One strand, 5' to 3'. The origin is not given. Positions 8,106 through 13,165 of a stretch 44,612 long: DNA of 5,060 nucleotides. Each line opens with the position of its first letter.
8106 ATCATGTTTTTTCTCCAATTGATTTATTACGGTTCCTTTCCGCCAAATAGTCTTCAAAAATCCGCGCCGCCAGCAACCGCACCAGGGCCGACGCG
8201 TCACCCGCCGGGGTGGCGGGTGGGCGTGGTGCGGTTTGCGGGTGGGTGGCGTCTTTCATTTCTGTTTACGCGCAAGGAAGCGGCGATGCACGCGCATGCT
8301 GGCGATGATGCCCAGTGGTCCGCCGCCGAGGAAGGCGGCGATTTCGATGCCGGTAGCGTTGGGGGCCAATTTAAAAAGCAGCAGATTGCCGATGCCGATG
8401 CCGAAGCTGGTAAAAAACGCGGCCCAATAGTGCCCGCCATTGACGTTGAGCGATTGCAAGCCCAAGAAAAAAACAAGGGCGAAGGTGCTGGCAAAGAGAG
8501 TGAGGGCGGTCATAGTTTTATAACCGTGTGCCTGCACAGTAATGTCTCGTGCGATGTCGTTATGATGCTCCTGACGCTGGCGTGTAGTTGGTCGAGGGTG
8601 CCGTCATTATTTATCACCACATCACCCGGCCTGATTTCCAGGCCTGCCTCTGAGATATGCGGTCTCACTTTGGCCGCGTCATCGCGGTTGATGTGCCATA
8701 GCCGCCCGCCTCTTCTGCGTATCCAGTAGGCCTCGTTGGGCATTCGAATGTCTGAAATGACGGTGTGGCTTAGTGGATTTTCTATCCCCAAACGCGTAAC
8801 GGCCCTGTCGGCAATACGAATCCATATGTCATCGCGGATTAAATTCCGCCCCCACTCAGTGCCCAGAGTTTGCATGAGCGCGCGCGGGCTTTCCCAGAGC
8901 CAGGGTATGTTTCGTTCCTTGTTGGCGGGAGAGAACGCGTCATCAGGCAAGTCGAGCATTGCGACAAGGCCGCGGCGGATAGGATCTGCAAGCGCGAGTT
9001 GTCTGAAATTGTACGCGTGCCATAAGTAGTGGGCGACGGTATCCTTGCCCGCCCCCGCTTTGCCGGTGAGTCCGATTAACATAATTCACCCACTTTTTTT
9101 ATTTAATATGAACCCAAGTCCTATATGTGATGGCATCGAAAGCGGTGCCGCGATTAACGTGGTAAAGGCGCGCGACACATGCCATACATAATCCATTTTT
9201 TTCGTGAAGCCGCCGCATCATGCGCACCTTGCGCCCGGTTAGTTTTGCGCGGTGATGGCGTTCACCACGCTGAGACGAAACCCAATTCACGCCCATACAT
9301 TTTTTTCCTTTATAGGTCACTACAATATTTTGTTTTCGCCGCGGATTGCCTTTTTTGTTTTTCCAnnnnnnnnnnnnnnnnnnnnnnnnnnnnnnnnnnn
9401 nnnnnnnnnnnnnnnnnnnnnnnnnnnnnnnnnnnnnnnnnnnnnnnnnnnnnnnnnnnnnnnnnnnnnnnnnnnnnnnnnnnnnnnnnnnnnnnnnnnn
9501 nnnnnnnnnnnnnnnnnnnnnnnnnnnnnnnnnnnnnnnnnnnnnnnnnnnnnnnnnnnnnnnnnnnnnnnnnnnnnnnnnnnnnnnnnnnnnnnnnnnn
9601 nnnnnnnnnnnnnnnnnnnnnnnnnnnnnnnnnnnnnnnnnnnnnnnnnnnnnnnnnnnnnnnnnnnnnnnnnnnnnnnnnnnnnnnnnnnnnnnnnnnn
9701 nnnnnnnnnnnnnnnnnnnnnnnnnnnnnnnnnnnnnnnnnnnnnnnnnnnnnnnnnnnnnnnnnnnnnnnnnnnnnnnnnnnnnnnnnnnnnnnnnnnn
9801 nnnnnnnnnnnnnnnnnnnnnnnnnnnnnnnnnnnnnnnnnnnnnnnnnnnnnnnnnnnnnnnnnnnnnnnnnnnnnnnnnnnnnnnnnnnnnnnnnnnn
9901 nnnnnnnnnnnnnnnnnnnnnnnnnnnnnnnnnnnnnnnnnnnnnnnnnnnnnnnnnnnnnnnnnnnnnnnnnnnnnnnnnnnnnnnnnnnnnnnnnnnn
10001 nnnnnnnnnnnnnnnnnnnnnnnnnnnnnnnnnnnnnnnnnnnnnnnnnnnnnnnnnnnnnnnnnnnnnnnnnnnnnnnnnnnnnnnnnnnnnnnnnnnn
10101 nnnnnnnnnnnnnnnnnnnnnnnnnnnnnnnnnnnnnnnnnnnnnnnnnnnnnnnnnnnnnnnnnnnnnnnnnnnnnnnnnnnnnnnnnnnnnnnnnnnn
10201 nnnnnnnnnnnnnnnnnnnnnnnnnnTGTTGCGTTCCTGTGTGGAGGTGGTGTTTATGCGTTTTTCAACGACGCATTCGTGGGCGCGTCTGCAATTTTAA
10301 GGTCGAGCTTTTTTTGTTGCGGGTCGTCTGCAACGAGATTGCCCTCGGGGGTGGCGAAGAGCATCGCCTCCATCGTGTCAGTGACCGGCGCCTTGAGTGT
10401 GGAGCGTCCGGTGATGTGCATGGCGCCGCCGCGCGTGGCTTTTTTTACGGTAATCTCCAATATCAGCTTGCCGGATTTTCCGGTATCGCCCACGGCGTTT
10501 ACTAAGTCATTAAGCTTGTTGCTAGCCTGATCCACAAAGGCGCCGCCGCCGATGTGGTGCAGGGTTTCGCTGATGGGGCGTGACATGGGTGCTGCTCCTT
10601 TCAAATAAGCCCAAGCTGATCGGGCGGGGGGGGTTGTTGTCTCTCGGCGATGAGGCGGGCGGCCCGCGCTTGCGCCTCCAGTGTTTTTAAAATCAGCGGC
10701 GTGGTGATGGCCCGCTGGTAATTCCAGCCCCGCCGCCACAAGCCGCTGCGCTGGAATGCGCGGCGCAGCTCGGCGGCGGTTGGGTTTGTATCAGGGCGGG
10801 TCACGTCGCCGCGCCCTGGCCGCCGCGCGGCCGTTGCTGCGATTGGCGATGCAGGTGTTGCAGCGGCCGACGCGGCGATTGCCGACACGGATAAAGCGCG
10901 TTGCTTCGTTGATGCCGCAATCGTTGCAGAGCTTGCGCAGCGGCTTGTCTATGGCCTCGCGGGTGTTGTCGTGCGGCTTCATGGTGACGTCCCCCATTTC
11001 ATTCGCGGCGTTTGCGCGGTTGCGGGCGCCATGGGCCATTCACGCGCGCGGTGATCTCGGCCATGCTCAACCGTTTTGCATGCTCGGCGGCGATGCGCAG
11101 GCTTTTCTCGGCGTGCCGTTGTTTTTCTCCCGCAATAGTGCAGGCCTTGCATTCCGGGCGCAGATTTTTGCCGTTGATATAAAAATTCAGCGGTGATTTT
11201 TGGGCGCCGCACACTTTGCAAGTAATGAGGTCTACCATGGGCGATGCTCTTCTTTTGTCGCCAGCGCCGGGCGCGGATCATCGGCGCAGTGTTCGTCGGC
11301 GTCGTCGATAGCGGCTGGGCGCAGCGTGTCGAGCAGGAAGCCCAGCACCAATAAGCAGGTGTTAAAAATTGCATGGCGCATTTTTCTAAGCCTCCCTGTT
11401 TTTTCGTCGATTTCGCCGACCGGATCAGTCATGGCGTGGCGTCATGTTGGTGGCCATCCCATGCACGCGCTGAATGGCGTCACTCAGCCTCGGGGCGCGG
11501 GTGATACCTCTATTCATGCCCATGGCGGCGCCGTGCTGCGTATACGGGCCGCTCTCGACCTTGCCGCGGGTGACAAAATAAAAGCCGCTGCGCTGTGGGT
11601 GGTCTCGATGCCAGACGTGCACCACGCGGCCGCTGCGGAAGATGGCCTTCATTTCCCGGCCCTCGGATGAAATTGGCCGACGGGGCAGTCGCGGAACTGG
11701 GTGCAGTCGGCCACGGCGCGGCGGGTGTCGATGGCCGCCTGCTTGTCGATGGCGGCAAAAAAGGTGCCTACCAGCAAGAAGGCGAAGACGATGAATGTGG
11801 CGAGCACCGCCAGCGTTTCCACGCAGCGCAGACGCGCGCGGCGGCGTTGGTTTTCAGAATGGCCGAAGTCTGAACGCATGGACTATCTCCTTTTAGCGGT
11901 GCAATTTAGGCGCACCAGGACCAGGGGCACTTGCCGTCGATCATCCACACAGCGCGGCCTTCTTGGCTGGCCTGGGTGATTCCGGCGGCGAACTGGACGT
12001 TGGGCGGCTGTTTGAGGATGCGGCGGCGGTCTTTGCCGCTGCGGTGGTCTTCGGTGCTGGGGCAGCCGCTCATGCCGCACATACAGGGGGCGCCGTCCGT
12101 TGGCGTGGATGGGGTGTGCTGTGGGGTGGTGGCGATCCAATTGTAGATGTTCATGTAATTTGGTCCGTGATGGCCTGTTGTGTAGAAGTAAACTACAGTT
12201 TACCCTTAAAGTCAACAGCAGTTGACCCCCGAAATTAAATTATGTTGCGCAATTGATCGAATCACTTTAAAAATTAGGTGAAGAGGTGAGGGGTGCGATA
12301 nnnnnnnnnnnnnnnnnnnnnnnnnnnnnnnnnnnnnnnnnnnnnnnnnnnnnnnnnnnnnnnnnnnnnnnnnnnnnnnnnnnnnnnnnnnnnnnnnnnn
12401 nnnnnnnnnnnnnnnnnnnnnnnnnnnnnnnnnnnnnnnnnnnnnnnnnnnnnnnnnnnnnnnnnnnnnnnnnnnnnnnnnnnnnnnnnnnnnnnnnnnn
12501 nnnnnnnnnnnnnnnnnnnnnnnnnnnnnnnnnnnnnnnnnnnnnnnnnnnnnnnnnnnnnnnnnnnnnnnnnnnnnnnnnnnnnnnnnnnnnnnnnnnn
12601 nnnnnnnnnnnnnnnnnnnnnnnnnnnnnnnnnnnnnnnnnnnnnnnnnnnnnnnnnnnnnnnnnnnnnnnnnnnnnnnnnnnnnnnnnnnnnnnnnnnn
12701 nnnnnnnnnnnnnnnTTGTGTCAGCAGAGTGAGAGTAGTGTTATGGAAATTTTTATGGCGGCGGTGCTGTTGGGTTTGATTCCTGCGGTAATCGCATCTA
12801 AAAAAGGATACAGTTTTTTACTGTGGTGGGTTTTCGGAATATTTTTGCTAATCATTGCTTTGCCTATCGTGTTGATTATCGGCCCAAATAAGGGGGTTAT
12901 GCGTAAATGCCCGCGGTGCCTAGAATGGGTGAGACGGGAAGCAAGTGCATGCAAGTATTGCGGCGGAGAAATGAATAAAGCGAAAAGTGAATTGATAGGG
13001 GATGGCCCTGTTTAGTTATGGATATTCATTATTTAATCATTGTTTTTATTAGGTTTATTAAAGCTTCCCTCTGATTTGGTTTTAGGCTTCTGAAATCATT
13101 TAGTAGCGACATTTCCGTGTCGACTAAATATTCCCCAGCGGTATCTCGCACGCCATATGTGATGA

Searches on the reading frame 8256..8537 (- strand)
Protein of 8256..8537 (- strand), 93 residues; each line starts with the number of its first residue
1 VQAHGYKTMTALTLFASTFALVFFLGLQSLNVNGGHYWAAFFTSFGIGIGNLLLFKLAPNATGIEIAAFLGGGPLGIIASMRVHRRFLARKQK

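Call 81: search_protein_families(library=phrogs, proteins=[window:8256-8537:-], max_evalue=0.01)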
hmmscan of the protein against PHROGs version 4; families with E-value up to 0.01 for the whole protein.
window:8256-8537:- (93 aa): 3 families
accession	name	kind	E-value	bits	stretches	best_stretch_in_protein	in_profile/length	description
phrog_7045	-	lysis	1.2e-11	45.7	1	9-87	5-86/94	holin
phrog_30210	-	unknown function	1.9e-05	25.5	1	9-92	14-102/135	-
phrog_30225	-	unknown function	2.2e-05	25.6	1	12-86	5-80/89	-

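Call 83: search_protein_families(library=pfam, proteins=[window:8256-8537:-], max_evalue=0.01)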
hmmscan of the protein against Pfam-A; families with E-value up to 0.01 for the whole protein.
window:8256-8537:- (93 aa): 0 families

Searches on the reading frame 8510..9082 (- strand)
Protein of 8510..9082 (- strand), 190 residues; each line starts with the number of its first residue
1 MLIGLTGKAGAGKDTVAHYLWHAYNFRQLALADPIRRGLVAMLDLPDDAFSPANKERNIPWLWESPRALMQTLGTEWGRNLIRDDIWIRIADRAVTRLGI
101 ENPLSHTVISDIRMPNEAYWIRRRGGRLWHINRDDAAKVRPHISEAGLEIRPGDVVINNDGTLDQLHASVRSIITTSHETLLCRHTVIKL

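Call 81: search_protein_families(library=phrogs, proteins=[window:8510-9082:-], max_evalue=0.01)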
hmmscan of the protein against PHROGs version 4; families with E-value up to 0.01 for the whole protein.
window:8510-9082:- (190 aa): 2 families
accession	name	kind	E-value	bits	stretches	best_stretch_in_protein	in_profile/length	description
phrog_139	-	other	3.9e-53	182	1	1-177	84-263/342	deoxynucleoside monophosphate kinase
phrog_10255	-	other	0.00084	20.1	0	1-40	2-41/230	kinase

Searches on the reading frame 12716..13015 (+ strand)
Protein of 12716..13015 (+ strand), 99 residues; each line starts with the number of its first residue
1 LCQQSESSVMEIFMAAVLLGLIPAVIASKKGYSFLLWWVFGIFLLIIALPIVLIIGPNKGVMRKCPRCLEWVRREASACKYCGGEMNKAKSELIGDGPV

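Call 81: search_protein_families(library=phrogs, proteins=[window:12716-13015:+], max_evalue=0.01)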
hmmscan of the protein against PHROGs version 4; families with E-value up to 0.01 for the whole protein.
window:12716-13015:+ (99 aa): 6 families
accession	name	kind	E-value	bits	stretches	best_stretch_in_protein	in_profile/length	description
phrog_8436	-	unknown function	3.7e-17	63.4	1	10-91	1-92/110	-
phrog_8032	-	unknown function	5.3e-07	31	1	38-91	47-102/173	-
phrog_13090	-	unknown function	2.3e-05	25.8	1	10-55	1-45/123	-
phrog_1788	-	unknown function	7.8e-05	23.9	1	61-90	16-45/133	-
phrog_31852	-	unknown function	9.4e-05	23.8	1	60-87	92-119/121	-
phrog_23817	-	unknown function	0.0043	18.1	1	63-92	6-35/110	-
